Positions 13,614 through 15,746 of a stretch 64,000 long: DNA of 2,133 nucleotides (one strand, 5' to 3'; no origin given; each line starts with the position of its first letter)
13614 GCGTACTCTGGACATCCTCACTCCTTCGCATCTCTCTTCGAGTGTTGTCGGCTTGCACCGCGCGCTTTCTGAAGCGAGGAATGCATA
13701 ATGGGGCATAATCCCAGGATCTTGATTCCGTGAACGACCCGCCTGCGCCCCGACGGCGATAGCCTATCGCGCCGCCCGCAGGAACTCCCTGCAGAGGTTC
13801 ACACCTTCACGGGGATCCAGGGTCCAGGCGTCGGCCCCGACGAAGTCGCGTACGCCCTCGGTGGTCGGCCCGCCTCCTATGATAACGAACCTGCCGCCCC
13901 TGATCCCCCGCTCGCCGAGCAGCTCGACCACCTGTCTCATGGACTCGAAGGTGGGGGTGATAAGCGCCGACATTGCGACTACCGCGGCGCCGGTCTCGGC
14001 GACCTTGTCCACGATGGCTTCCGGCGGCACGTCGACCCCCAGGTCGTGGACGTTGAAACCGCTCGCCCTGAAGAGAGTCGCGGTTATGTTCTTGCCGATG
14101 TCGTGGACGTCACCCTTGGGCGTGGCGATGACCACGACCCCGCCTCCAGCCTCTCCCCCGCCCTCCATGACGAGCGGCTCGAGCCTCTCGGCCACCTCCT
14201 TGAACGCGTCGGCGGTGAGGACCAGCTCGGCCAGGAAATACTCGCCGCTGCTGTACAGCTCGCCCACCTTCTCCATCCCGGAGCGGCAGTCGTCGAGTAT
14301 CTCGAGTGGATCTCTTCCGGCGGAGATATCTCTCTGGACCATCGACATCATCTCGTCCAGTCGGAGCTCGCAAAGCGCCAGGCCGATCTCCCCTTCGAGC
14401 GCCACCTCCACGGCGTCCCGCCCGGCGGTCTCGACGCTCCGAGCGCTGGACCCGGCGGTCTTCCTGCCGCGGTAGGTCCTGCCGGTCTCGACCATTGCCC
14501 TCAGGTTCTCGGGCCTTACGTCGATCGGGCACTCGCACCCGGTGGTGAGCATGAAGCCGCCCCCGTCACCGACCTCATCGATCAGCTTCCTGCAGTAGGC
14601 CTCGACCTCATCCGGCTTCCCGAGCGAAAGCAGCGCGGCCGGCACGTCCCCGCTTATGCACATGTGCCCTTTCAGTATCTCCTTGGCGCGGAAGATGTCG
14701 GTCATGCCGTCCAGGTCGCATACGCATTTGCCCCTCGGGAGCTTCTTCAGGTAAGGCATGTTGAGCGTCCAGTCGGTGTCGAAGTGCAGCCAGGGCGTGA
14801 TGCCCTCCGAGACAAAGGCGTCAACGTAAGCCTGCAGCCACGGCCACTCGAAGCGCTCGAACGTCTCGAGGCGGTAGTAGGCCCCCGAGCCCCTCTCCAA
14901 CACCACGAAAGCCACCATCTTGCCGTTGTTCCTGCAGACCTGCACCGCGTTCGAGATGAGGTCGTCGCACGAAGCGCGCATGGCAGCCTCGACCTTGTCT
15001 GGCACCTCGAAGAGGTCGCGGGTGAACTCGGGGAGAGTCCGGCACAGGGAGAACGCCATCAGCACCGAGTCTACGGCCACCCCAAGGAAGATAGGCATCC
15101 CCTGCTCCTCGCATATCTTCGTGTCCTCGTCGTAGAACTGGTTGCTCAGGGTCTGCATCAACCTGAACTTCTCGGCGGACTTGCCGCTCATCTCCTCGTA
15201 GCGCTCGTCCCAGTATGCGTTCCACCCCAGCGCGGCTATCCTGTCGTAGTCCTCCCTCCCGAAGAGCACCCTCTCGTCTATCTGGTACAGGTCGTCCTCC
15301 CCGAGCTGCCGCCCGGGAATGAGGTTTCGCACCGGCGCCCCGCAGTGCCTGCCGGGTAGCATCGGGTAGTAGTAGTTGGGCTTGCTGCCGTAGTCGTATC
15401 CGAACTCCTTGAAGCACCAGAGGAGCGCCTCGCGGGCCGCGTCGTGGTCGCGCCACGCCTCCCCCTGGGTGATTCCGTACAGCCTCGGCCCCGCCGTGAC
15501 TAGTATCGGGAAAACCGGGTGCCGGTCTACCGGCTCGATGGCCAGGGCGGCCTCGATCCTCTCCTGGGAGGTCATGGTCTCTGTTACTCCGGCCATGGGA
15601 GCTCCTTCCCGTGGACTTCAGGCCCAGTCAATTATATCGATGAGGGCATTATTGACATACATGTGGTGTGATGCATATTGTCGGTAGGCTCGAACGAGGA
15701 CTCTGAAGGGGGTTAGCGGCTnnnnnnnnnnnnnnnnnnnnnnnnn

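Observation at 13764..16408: Fused MtaA-like methyltransferase and corrinoid protein beside a QueG/RDase-like Fe-S protein in a non-methanogen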

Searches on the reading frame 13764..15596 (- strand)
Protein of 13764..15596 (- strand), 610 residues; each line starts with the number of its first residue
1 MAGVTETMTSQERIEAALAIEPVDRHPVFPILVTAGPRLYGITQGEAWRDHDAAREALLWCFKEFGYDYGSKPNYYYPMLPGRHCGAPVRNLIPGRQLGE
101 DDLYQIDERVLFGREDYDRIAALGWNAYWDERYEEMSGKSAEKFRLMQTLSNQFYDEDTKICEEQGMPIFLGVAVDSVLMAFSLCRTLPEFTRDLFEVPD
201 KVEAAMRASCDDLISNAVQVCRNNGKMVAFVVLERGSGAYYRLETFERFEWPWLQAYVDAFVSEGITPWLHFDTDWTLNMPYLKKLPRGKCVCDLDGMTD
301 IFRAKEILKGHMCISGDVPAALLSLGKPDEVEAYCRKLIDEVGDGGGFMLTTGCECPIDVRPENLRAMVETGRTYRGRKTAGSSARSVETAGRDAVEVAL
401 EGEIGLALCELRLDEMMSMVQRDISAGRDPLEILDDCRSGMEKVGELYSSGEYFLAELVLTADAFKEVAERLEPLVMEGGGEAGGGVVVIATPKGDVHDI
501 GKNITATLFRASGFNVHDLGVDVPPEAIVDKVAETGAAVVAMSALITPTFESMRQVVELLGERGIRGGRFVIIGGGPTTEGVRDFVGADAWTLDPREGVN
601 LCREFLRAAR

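Call 4: search_protein_families(library=ncbifam, proteins=[window:13764-15596:-], max_evalue=0.01)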
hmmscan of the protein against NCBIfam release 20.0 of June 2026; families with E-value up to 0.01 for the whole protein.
window:13764-15596:- (610 aa): 18 families
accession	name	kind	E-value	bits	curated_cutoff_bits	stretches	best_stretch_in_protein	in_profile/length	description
TIGR02370.1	pyl_corrinoid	subfamily_domain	4.9e-42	143.5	215.3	1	407-591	5-190/197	methyltransferase cognate corrinoid protein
NF047995.1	corrinoid_MtgC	exception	1.7e-41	142.1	310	1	418-606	22-213/215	glycine betaine-specific corrinoid protein MtgC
NF041607.1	dimeth_corrin_MtbC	equivalog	2e-40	138.5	350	1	411-605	8-202/203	dimethylamine corrinoid protein MtbC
TIGR02082.1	metH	equivalog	6.7e-33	113.4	1010.85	1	419-580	665-826/1182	methionine synthase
NF047996.1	corrin_MtgC_2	exception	1.7e-31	109.4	370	1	422-604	26-208/212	glycine betaine-specific corrinoid protein MtgC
NF040669.1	MtaC2_Meth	equivalog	3.5e-31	108.5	450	1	406-586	48-223/267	methanol--corrinoid protein MtaC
NF007024.0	PRK09490.1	equivalog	5.7e-29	100.5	1497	1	429-578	690-842/1234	methionine synthase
NF040655.1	MtaC_Meth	equivalog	7.9e-29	100.5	420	1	405-579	40-211/253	methanol--corrinoid protein MtaC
TIGR01463.1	mtaA_cmuA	subfamily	1.5e-13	50.7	235.4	1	190-373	159-336/340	MtaA/CmuA family methyltransferase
NF004889.0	PRK06252.1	subfamily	1.2e-10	41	244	1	179-375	150-336/340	methylcobalamin:coenzyme M methyltransferase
NF002612.0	PRK02261.1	equivalog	6.2e-09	35.5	110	1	488-575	6-92/148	methylaspartate mutase subunit S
NF052513.1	TransRegCarH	equivalog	9.5e-09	34.9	400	1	441-554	124-233/274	HTH-type transcriptional repressor CarH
TIGR00640.1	acid_CoA_mut_C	subfamily_domain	1.1e-07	31.9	57.45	1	488-575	5-91/132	methylmalonyl-CoA mutase C-terminal domain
NF041608.1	methylcob_mtaseMtbA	equivalog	2.6e-07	30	600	1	181-375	148-337/339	methylcobamide:CoM methyltransferase MtbA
TIGR01501.1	MthylAspMutase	equivalog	5.3e-07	29.4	135.8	1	488-575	4-90/134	methylaspartate mutase subunit S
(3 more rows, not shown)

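Call 5: search_protein_families(library=pfam, proteins=[window:13764-15596:-], max_evalue=0.01)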
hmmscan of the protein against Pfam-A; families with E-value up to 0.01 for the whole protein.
window:13764-15596:- (610 aa): 3 families
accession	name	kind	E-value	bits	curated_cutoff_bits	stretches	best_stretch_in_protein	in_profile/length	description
PF02310.24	B12-binding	-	2.4e-22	79.5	32.1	1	487-581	2-94/121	B12 binding domain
PF01208.23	URO-D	-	3.3e-19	69.5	23.9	1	181-375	150-346/346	Uroporphyrinogen decarboxylase (URO-D)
PF02607.22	B12-binding_2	-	4e-10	40.2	23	1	406-472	7-73/74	B12 binding domain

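Call 7: find_homologous_proteins(query=window:13764-15596:-)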
Query window:13764-15596:- (610 aa): 734 proteins with E <= 0.001 among 8000 candidates; the best 120 are listed.
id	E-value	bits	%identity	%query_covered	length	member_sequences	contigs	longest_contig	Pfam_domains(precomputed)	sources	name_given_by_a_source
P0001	0.0e+0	1411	100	100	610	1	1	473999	PF02607.23,PF01208.24,PF02310.25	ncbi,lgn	-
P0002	0.0e+0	1218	84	99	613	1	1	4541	PF02607.23,PF01208.24,PF02310.25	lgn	-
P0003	0.0e+0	1204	84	99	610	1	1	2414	PF02607.23,PF01208.24,PF02310.25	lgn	-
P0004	0.0e+0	1172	81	99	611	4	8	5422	PF02607.23,PF01208.24,PF02310.25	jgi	jgi:methylmalonyl-CoA mutase cobalamin-binding domain/chain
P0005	0.0e+0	1142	80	98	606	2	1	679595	PF02607.23,PF01208.24,PF02310.25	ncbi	-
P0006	0.0e+0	1139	78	99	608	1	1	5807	PF02607.23,PF01208.24,PF02310.25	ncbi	-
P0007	0.0e+0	1075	74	99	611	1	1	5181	PF02607.23,PF01208.24,PF02310.25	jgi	jgi:methanogenic corrinoid protein MtbC1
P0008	0.0e+0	1058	73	99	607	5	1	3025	PF02607.23,PF01208.24,PF02310.25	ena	-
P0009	0.0e+0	1054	73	99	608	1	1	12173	PF02607.23,PF01208.24,PF02310.25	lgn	-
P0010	0.0e+0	1054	74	100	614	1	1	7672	PF02607.23,PF01208.24,PF02310.25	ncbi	-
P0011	0.0e+0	1049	71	100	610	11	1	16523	PF02607.23,PF01208.24,PF02310.25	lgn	-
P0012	0.0e+0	1045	72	99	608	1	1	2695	PF02607.23,PF01208.24,PF02310.25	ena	-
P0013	0.0e+0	1043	72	99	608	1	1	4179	PF02607.23,PF01208.24,PF02310.25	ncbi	-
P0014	0.0e+0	1043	72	99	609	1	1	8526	PF02607.23,PF01208.24,PF02310.25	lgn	-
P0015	0.0e+0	1040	72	99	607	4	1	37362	PF02607.23,PF01208.24,PF02310.25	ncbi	-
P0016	0.0e+0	1040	72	99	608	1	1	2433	PF02607.23,PF01208.24,PF02310.25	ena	-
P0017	0.0e+0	1037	72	100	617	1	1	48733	PF02607.23,PF01208.24,PF02310.25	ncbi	-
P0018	0.0e+0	1036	73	99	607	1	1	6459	PF02607.23,PF01208.24,PF02310.25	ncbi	-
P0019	0.0e+0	1036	71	99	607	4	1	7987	PF02607.23,PF01208.24,PF02310.25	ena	-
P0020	0.0e+0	1035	71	100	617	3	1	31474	PF02607.23,PF01208.24,PF02310.25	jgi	-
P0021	0.0e+0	1035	72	99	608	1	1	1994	PF02607.23,PF01208.24,PF02310.25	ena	-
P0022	0.0e+0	1035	72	99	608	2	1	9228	PF02607.23,PF01208.24,PF02310.25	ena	-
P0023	0.0e+0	1034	71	99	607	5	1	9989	PF02607.23,PF01208.24,PF02310.25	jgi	jgi:methylmalonyl-CoA mutase cobalamin-binding domain/chain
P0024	0.0e+0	1031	72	100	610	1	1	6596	PF02607.23,PF01208.24,PF02310.25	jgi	jgi:methylmalonyl-CoA mutase cobalamin-binding domain/chain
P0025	0.0e+0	1030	70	100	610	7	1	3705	PF02607.23,PF01208.24,PF02310.25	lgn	-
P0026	0.0e+0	1028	70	99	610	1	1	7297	PF02607.23,PF01208.24,PF02310.25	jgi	-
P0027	0.0e+0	1026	72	99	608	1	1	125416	PF02607.23,PF01208.24,PF02310.25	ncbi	ncbi:MAG: cobalamin-dependent protein [Thermodesulfobacteriota bacterium]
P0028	0.0e+0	1025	73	99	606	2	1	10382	PF02607.23,PF01208.24,PF02310.25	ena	-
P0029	0.0e+0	1025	72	99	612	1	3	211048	PF02607.23,PF01208.24,PF02310.25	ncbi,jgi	jgi:methylmalonyl-CoA mutase cobalamin-binding domain/chain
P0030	0.0e+0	1024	69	99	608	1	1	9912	PF02607.23,PF01208.24,PF02310.25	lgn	-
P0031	0.0e+0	1023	72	99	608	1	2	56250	PF02607.23,PF01208.24,PF02310.25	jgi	jgi:methylmalonyl-CoA mutase cobalamin-binding domain/chain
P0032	0.0e+0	1023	72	99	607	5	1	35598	PF02607.23,PF01208.24,PF02310.25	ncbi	ncbi:MAG: cobalamin-dependent protein [Chloroflexota bacterium]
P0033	0.0e+0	1023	71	99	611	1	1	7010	PF02607.23,PF01208.24,PF02310.25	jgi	jgi:methylmalonyl-CoA mutase cobalamin-binding domain/chain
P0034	0.0e+0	1023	71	99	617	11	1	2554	PF02607.23,PF01208.24,PF02310.25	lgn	-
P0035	0.0e+0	1022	71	99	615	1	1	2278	PF02607.23,PF01208.24,PF02310.25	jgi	jgi:methanogenic corrinoid protein MtbC1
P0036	0.0e+0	1022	72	99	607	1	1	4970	PF02607.23,PF01208.24,PF02310.25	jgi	jgi:methanogenic corrinoid protein MtbC1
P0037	0.0e+0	1022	71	99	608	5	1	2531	PF02607.23,PF01208.24,PF02310.25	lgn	-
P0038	0.0e+0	1022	70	99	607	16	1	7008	PF02607.23,PF01208.24,PF02310.25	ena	-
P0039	0.0e+0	1022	71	99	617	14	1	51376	PF02607.23,PF01208.24,PF02310.25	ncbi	ncbi:MAG: cobalamin-dependent protein [Pseudomonadota bacterium]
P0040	0.0e+0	1022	70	100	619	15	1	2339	PF02607.23,PF01208.24,PF02310.25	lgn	-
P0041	0.0e+0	1021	71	99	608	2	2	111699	PF02607.23,PF01208.24,PF02310.25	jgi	-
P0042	0.0e+0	1020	70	99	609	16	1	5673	PF02607.23,PF01208.24,PF02310.25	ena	-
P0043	0.0e+0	1020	72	99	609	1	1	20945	PF02607.23,PF01208.24,PF02310.25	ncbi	-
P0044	0.0e+0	1019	71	99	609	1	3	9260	PF02607.23,PF01208.24,PF02310.25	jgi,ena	-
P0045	0.0e+0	1018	69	99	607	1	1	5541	PF02607.23,PF01208.24,PF02310.25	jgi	-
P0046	0.0e+0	1018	68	100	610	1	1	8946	PF02607.23,PF01208.24,PF02310.25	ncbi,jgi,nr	ncbi:MAG: cobalamin-dependent protein [Deltaproteobacteria bacterium]|jgi:methanogenic corrinoid pro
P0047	0.0e+0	1018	71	99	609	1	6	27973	PF02607.23,PF01208.24,PF02310.25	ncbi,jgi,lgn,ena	-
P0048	0.0e+0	1017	70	99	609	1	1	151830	PF02607.23,PF01208.24,PF02310.25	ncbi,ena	-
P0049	0.0e+0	1017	71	99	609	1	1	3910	PF02607.23,PF01208.24,PF02310.25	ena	-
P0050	0.0e+0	1017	71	99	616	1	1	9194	PF02607.23,PF01208.24,PF02310.25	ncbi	-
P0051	0.0e+0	1017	70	99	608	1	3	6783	PF02607.23,PF01208.24,PF02310.25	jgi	-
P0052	0.0e+0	1017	74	98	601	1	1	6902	PF02607.23,PF01208.24,PF02310.25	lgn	-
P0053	0.0e+0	1017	68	100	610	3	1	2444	PF02607.23,PF01208.24,PF02310.25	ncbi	-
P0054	0.0e+0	1016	69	100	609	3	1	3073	PF02607.23,PF01208.24,PF02310.25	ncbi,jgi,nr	ncbi:MAG: cobalamin-dependent protein [Deltaproteobacteria bacterium]|nr:cobalamin-dependent protein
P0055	0.0e+0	1016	70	99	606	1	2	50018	PF02607.23,PF01208.24,PF02310.25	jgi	jgi:methylmalonyl-CoA mutase cobalamin-binding domain/chain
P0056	0.0e+0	1016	72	99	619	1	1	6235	PF02607.23,PF01208.24,PF02310.25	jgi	jgi:methylmalonyl-CoA mutase cobalamin-binding domain/chain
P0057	0.0e+0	1016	72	99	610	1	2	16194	PF02607.23,PF01208.24,PF02310.25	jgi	jgi:methylmalonyl-CoA mutase cobalamin-binding domain/chain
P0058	0.0e+0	1016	71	99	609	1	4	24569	PF02607.23,PF01208.24,PF02310.25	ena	-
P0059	0.0e+0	1016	70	99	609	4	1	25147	PF02607.23,PF01208.24,PF02310.25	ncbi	-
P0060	0.0e+0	1015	71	99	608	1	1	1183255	PF02607.23,PF01208.24,PF02310.25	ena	-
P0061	0.0e+0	1015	71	98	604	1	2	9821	PF02607.23,PF01208.24,PF02310.25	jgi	-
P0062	0.0e+0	1015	72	99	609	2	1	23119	PF02607.23,PF01208.24,PF02310.25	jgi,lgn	jgi:methylmalonyl-CoA mutase cobalamin-binding domain/chain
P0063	0.0e+0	1015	71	99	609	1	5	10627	PF02607.23,PF01208.24,PF02310.25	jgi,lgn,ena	-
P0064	0.0e+0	1014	71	99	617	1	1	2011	PF02607.23,PF01208.24,PF02310.25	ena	-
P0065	0.0e+0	1014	69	99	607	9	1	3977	PF02607.23,PF01208.24,PF02310.25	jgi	jgi:methylmalonyl-CoA mutase cobalamin-binding domain/chain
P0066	0.0e+0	1013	71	99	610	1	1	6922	PF02607.23,PF01208.24,PF02310.25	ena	-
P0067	0.0e+0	1013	71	99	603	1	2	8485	PF02607.23,PF01208.24,PF02310.25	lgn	-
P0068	0.0e+0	1013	70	99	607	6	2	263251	PF02607.23,PF01208.24,PF02310.25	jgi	-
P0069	0.0e+0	1013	72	99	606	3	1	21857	PF02607.23,PF01208.24,PF02310.25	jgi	-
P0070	0.0e+0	1013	71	99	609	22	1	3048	PF02607.23,PF01208.24,PF02310.25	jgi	jgi:methylmalonyl-CoA mutase cobalamin-binding domain/chain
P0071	0.0e+0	1013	71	99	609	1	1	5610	PF02607.23,PF01208.24,PF02310.25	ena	-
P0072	0.0e+0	1013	70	99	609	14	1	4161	PF02607.23,PF01208.24,PF02310.25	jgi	jgi:methylmalonyl-CoA mutase cobalamin-binding domain/chain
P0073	0.0e+0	1012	71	99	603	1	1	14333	PF02607.23,PF01208.24,PF02310.25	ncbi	-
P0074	0.0e+0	1012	71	98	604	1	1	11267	PF02607.23,PF01208.24,PF02310.25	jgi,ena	-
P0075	0.0e+0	1012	71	98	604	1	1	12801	PF02607.23,PF01208.24,PF02310.25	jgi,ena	-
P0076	0.0e+0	1012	69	99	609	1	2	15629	PF02607.23,PF01208.24,PF02310.25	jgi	-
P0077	0.0e+0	1012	72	99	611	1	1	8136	PF02607.23,PF01208.24,PF02310.25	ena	-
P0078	0.0e+0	1012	71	100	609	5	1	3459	PF02607.23,PF01208.24,PF02310.25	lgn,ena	-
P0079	0.0e+0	1012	72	99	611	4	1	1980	PF02607.23,PF01208.24,PF02310.25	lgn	-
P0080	0.0e+0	1012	71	99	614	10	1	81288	PF02607.23,PF01208.24,PF02310.25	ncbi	-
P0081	0.0e+0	1012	70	100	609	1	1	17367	PF02607.23,PF01208.24,PF02310.25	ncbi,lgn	-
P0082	0.0e+0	1011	71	99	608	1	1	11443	PF02607.23,PF01208.24,PF02310.25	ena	-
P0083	0.0e+0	1011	70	99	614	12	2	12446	PF02607.23,PF01208.24,PF02310.25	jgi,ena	-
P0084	0.0e+0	1011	68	100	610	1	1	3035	PF02607.23,PF01208.24,PF02310.25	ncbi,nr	ncbi:MAG: hypothetical protein GY866_25560 [Proteobacteria bacterium]|nr:hypothetical protein [Pseud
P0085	0.0e+0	1011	70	99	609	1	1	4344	PF02607.23,PF01208.24,PF02310.25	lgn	-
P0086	0.0e+0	1011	72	99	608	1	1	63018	PF02607.23,PF01208.24,PF02310.25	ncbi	ncbi:MAG: cobalamin-dependent protein [Actinomycetota bacterium]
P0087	0.0e+0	1010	70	99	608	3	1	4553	PF02607.23,PF01208.24,PF02310.25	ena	-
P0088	1.4e-298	1010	70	99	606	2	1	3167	PF02607.23,PF01208.24,PF02310.25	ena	-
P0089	1.6e-298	1010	71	98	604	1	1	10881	PF02607.23,PF01208.24,PF02310.25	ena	-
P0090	2.4e-298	1009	70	99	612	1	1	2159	PF02607.23,PF01208.24,PF02310.25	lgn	-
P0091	2.8e-298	1009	70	99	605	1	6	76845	PF02607.23,PF01208.24,PF02310.25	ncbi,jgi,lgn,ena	-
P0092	3.0e-298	1009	69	99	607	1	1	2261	PF02607.23,PF01208.24,PF02310.25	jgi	jgi:methylmalonyl-CoA mutase cobalamin-binding domain/chain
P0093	4.5e-298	1008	70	99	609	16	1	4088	PF02607.23,PF01208.24,PF02310.25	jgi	-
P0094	4.7e-298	1008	70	99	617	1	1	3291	PF02607.23,PF01208.24,PF02310.25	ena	-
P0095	5.4e-298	1008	70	99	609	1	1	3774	PF02607.23,PF01208.24,PF02310.25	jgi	jgi:methylmalonyl-CoA mutase cobalamin-binding domain/chain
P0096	7.9e-298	1007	70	99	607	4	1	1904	PF02607.23,PF01208.24,PF02310.25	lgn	-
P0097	1.4e-297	1007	69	100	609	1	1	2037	PF02607.23,PF01208.24,PF02310.25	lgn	-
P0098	1.5e-297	1006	68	99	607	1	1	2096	PF02607.23,PF01208.24,PF02310.25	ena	-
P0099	2.6e-297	1006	70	99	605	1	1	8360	PF02607.23,PF01208.24,PF02310.25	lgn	-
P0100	2.8e-297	1006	70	99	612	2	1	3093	PF02607.23,PF01208.24,PF02310.25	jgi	-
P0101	3.2e-297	1005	68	100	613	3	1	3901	PF02607.23,PF01208.24,PF02310.25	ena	-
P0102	3.8e-297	1005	72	99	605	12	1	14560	PF02607.23,PF01208.24,PF02310.25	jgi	-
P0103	4.1e-297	1005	71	99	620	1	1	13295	PF02607.23,PF01208.24,PF02310.25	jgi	jgi:methanogenic corrinoid protein MtbC1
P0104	5.6e-297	1005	71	99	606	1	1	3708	PF02607.23,PF01208.24,PF02310.25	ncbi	-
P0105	5.8e-297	1005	71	99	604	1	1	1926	PF02607.23,PF01208.24,PF02310.25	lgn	-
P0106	1.0e-296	1004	69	100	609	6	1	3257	PF02607.23,PF01208.24,PF02310.25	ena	-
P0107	1.0e-296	1004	69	99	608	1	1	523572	PF02607.23,PF01208.24,PF02310.25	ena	-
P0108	2.9e-296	1002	70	99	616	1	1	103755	PF02607.23,PF01208.24,PF02310.25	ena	-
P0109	3.5e-296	1002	71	99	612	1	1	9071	PF02607.23,PF01208.24,PF02310.25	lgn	-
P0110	3.5e-296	1002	71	99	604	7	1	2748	PF02607.23,PF01208.24,PF02310.25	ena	-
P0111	3.8e-296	1002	69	99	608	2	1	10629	PF02607.23,PF01208.24,PF02310.25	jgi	-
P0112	5.8e-296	1001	70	99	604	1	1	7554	PF02607.23,PF01208.24,PF02310.25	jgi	-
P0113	6.0e-296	1001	72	99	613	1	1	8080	PF02607.23,PF01208.24,PF02310.25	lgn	-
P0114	7.1e-296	1001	70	99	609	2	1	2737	PF02607.23,PF01208.24,PF02310.25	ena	-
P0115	7.5e-296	1001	69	99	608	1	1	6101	PF02607.23,PF01208.24,PF02310.25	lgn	-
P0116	1.3e-295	1000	67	100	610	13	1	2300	PF02607.23,PF01208.24,PF02310.25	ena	-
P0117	1.9e-295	1000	69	99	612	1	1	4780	PF02607.23,PF01208.24,PF02310.25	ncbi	-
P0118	2.4e-295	999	70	99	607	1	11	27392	PF02607.23,PF01208.24,PF02310.25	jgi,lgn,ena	-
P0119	2.8e-295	999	70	99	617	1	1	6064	PF02607.23,PF01208.24,PF02310.25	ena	-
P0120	3.2e-295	999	69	100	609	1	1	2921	PF02607.23,PF01208.24,PF02310.25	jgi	jgi:methanogenic corrinoid protein MtbC1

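Call 8: search_solved_structures(query=window:13764-15596:-, max_evalue=0.01, show_alignments=2)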
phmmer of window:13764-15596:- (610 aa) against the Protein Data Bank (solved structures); distinct sequences matched with E-value up to 0.01: 34.
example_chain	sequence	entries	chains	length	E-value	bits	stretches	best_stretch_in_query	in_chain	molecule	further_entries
4jgi_A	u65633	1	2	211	1e-38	136.6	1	422-605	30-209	Putative uncharacterized protein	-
1y80_A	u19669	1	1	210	1.6e-32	116.1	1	415-606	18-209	Predicted cobalamin binding protein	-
7xcn_M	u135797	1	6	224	1.4e-29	106.4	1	415-597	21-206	Trimethylamine methyltransferase corrinoid protein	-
2i2x_B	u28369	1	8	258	5.3e-25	91.3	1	404-579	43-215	Methyltransferase 1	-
1bmt_A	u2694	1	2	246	7.1e-24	87.6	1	428-580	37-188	METHIONINE SYNTHASE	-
3bul_A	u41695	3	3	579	3.6e-22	81.9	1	429-580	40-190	Methionine synthase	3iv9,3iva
1k7y_A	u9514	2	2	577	1.5e-21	79.9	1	428-580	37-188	methionine synthase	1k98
8ssd_A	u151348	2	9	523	4.2e-20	75.1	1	418-581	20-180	Methionine synthase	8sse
3ezx_A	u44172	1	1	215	7e-20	74.4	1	421-602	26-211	Monomethylamine corrinoid protein 1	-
9cbp_A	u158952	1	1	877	8.7e-20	74.1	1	416-581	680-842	Methionine synthase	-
8ssc_A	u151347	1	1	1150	1.4e-19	73.4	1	416-581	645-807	Methionine synthase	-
9cbq_A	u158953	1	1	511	3.6e-19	72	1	416-581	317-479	Methionine synthase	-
9cbo_A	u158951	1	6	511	4.7e-19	71.6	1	416-581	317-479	Methionine synthase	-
8g3h_A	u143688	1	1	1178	6.2e-19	71.2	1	429-580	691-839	Methionine synthase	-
9cbr_A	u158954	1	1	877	7.1e-18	67.7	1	416-581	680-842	Methionine synthase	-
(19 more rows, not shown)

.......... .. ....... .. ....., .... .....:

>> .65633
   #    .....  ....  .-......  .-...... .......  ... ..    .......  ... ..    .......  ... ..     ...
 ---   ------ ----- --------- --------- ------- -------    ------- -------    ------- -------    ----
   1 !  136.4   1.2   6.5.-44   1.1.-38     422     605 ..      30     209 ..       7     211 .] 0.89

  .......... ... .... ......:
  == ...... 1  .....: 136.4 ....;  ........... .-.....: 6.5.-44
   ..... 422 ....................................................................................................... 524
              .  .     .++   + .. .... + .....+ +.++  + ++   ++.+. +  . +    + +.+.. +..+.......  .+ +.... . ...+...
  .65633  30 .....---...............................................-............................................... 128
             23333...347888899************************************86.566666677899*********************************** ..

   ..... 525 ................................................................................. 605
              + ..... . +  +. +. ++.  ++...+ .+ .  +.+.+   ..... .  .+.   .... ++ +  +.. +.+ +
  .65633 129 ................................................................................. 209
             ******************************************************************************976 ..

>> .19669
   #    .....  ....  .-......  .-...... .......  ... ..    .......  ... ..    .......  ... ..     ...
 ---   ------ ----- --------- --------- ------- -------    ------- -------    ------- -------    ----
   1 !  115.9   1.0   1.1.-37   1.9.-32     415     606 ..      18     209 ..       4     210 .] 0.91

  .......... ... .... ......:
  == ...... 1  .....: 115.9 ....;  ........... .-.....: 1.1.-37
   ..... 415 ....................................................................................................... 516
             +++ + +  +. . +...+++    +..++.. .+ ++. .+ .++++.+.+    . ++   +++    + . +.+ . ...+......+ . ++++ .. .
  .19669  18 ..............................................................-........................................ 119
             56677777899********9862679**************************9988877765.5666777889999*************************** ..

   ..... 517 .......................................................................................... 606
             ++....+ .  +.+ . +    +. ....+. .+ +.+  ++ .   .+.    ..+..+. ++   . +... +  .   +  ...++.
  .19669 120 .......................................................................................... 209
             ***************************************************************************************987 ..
